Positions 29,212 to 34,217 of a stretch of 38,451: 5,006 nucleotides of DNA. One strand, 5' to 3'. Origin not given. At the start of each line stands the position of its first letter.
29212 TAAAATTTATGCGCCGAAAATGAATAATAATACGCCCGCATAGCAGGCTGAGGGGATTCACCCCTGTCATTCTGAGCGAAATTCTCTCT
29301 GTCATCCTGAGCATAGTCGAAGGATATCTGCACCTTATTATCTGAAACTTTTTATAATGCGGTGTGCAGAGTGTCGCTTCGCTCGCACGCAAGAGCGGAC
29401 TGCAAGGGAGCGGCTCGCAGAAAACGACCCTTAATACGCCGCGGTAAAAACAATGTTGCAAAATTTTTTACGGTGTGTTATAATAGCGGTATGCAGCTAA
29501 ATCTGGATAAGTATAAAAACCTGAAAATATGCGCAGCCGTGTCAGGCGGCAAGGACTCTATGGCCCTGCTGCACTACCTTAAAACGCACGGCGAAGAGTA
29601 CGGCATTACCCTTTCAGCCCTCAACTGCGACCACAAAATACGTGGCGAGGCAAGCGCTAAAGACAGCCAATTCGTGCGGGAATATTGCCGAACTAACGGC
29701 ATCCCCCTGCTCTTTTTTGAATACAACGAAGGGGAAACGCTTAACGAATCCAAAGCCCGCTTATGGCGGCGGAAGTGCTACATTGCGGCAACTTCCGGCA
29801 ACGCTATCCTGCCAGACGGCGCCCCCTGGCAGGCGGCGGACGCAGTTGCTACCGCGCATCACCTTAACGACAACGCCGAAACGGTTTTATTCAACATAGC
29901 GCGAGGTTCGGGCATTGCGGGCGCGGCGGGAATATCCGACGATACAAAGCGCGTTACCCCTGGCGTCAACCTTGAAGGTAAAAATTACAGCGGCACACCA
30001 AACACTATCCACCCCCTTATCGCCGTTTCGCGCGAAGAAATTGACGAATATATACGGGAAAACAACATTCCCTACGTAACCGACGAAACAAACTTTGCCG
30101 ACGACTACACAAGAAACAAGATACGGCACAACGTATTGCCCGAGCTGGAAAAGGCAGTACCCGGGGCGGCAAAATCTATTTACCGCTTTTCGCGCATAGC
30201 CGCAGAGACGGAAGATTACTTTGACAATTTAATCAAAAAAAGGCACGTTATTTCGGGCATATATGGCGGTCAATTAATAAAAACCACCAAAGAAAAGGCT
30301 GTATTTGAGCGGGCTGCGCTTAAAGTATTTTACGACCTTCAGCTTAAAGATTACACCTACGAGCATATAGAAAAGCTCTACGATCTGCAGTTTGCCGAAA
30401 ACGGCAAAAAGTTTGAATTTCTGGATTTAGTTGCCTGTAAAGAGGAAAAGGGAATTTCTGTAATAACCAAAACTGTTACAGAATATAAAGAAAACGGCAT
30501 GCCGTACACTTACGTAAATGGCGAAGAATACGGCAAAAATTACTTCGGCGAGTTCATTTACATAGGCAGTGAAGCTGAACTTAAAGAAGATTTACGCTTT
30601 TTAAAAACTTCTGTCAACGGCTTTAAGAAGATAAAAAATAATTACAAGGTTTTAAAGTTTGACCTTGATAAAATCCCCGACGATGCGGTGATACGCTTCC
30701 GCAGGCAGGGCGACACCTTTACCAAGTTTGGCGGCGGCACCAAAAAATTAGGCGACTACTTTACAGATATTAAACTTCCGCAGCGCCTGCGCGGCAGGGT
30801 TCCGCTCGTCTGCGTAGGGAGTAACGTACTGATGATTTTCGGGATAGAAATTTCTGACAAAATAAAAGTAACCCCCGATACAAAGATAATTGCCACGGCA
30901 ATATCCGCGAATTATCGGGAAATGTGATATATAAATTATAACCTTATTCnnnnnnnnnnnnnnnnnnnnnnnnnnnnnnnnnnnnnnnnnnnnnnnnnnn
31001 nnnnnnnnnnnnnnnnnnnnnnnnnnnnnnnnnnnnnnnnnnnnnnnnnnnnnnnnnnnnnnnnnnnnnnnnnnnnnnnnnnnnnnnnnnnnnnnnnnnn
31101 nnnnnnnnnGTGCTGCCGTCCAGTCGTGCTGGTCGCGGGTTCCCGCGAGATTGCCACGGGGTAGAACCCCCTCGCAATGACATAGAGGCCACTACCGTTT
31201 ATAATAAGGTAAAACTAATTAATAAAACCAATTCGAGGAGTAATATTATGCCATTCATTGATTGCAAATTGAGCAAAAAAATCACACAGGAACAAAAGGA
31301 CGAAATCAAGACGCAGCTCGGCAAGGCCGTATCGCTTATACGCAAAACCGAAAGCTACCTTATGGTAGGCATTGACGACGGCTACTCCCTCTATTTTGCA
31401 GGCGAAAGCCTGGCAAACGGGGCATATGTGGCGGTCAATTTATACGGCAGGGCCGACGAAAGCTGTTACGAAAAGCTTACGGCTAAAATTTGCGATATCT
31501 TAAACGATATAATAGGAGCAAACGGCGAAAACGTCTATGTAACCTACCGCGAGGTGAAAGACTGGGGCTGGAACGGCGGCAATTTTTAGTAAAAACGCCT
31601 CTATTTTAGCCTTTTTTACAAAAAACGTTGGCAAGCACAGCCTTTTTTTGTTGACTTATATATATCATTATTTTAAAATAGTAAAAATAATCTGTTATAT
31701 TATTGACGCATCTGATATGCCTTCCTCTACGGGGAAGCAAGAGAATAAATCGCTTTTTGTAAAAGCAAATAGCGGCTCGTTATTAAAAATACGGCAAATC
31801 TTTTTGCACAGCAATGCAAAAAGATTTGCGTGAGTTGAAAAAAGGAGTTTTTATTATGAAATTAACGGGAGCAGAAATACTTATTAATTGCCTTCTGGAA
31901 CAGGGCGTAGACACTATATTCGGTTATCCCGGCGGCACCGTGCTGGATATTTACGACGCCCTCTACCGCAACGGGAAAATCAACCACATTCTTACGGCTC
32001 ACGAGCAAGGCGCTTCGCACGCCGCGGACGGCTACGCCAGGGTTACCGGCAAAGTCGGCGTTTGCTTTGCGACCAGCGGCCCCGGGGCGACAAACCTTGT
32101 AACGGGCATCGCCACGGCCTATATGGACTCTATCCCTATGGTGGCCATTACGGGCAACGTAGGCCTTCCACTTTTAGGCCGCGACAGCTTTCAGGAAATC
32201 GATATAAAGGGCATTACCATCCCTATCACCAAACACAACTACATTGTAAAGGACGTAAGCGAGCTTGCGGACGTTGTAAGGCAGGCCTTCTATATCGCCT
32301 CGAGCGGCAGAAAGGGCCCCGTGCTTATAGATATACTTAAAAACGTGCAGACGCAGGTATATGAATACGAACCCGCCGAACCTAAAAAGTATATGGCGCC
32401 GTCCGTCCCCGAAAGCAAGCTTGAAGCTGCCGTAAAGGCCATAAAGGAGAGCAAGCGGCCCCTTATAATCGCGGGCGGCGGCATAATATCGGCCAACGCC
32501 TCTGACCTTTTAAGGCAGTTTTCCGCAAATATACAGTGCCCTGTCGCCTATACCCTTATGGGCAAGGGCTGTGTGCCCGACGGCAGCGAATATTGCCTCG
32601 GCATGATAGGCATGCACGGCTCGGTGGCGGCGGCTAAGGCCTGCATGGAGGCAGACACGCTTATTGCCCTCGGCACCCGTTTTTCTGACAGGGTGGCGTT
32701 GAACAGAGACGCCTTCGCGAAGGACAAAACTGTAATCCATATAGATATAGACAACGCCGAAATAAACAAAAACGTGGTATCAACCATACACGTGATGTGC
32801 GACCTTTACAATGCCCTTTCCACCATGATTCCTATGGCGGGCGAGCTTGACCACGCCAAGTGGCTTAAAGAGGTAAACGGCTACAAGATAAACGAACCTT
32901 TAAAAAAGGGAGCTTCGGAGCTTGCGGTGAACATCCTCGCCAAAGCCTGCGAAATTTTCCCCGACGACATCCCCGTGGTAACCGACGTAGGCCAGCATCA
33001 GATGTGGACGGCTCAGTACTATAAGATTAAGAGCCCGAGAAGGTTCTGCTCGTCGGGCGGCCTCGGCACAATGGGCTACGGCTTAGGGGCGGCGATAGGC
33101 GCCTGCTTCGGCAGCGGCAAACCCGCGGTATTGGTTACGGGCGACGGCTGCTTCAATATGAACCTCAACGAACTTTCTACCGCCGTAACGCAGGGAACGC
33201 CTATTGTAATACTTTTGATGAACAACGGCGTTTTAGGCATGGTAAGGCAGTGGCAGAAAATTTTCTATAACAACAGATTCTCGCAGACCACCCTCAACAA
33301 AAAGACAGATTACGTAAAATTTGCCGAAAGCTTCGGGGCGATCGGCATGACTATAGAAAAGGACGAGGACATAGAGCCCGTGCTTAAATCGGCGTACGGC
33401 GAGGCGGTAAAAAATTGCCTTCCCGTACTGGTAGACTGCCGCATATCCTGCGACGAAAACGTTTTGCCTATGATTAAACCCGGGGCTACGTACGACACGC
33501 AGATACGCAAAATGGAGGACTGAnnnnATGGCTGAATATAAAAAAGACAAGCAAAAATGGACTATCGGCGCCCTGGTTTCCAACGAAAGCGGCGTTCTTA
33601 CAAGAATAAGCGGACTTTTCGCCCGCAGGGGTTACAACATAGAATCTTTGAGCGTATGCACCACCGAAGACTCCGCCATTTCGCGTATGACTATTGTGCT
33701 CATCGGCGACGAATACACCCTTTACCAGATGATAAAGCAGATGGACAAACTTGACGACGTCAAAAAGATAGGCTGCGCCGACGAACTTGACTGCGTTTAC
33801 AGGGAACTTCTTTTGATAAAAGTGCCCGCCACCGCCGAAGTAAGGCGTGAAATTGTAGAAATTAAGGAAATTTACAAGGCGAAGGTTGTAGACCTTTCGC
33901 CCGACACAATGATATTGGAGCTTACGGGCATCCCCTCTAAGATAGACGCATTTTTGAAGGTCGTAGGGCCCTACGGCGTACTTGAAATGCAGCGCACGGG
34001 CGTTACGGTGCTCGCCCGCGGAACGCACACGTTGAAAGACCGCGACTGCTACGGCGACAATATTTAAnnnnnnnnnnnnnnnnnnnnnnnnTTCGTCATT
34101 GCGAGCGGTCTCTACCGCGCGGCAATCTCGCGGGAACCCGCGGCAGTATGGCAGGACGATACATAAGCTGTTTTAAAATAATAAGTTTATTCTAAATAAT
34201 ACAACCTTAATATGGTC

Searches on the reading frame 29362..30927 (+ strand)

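Call 8: search_protein_families(library=pfam, proteins=[window:29362-30927:+], max_evalue=0.001)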
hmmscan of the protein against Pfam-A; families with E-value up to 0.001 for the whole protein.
window:29362-30927:+ (521 aa): 4 families
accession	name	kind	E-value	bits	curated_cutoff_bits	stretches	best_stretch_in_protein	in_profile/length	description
PF01171.26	ATP_bind_3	-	9.5e-40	136.7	27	1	55-257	1-182/182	PP-loop family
PF11734.13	TilS_C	-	2.7e-11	43.1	22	1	444-508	3-68/74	TilS substrate C-terminal domain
PF03483.22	B3_4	-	9.9e-05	22.4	29.3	1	433-511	56-121/174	B3/4 domain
PF01507.26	PAPS_reduct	-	0.00022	21.7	22.5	0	215-239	133-157/175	Phosphoadenosine phosphosulfate reductase domain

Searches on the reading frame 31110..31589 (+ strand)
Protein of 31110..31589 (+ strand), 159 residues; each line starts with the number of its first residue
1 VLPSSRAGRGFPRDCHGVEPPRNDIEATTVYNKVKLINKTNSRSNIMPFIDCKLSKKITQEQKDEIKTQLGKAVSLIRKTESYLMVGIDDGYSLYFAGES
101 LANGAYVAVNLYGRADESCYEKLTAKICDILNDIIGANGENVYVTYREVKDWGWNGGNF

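Call 8: search_protein_families(library=pfam, proteins=[window:31110-31589:+], max_evalue=0.001)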
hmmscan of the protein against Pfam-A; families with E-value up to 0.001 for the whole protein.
window:31110-31589:+ (159 aa): 1 family
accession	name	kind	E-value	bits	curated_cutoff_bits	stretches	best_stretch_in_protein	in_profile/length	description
PF01361.26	Tautomerase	-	0.00034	20.9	22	0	106-154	2-50/60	Tautomerase enzyme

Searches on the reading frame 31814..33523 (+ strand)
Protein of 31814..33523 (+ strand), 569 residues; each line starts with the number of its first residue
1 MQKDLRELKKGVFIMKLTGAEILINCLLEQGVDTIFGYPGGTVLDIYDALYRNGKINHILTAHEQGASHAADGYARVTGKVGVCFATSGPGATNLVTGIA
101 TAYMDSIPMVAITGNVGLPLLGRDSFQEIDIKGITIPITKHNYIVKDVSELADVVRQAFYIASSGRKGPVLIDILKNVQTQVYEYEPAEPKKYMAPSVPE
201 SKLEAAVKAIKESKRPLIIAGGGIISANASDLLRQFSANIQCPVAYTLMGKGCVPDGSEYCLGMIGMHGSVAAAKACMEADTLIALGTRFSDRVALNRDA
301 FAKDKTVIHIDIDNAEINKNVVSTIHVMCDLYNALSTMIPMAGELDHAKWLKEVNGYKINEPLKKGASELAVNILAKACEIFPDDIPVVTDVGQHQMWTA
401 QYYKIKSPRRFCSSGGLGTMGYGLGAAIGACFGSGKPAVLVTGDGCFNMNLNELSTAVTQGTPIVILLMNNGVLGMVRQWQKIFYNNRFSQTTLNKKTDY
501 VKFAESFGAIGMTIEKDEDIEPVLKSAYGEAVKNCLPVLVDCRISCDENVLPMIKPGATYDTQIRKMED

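Call 8: search_protein_families(library=pfam, proteins=[window:31814-33523:+], max_evalue=0.001)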
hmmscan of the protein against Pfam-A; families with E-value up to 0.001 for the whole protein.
window:31814-33523:+ (569 aa): 4 families
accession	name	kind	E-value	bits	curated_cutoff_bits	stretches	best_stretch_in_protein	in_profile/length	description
PF02775.26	TPP_enzyme_C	-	1.7e-50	171.2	21.9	1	391-542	1-151/151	Thiamine pyrophosphate enzyme, C-terminal TPP binding domain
PF02776.23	TPP_enzyme_N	-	4.1e-44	149.6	26.8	1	18-133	2-118/119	Thiamine pyrophosphate enzyme, N-terminal TPP binding domain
PF00205.28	TPP_enzyme_M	-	3.4e-43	147.1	30.4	1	203-336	1-135/137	Thiamine pyrophosphate enzyme, central domain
PF01855.24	POR_N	-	0.00086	19.5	27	0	31-119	7-99/231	Pyruvate flavodoxin/ferredoxin oxidoreductase, thiamine diP-bdg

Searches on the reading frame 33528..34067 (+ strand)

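Call 8: search_protein_families(library=pfam, proteins=[window:33528-34067:+], max_evalue=0.001)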
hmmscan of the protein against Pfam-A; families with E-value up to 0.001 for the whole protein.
window:33528-34067:+ (179 aa): 5 families
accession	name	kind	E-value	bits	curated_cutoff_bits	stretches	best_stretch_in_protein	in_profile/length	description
PF10369.15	ALS_ss_C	-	9.9e-28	96.4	23.2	1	92-165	1-74/74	Small subunit of acetolactate synthase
PF22629.2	ACT_AHAS_ss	-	8.1e-23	80.8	27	1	16-79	4-66/67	AHAS small subunit-like ACT domain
PF13710.12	ACT_5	-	2.3e-11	43.7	27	1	20-81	2-62/62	ACT domain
PF01842.31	ACT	-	3.4e-11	43.1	27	1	12-76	2-65/66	ACT domain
PF13291.12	ACT_4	-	2e-05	25.6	27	1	11-81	7-78/80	ACT domain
